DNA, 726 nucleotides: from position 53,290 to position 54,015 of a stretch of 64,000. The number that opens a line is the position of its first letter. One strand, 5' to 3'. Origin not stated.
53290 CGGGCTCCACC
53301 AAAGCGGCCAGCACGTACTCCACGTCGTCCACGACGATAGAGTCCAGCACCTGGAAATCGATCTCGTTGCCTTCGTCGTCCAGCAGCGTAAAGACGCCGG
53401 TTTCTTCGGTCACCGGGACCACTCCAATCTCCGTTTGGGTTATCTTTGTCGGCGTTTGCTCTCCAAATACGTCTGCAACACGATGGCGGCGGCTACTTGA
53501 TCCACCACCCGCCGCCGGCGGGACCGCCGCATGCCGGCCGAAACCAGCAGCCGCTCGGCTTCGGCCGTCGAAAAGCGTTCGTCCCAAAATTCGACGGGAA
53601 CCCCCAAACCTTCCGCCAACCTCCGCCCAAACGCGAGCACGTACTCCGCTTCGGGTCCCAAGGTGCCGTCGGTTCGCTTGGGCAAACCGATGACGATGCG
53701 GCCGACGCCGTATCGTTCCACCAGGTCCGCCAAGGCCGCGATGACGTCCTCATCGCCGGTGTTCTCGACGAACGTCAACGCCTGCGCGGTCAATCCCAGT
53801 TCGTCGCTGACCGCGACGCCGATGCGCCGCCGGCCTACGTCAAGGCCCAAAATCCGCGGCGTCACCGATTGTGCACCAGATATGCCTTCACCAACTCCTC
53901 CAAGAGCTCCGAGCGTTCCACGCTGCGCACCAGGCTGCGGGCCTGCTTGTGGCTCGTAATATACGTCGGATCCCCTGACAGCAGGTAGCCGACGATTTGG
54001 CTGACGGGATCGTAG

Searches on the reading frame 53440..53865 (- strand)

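Call 50: search_protein_families(library=pfam, proteins=[window:53440-53865:-], max_evalue=0.001)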
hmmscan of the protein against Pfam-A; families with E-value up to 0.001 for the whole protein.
window:53440-53865:- (141 aa): 1 family
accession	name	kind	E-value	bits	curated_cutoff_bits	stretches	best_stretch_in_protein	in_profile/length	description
PF03652.20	RuvX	-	2.7e-42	144.8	29.2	1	4-135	2-133/134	Holliday junction resolvase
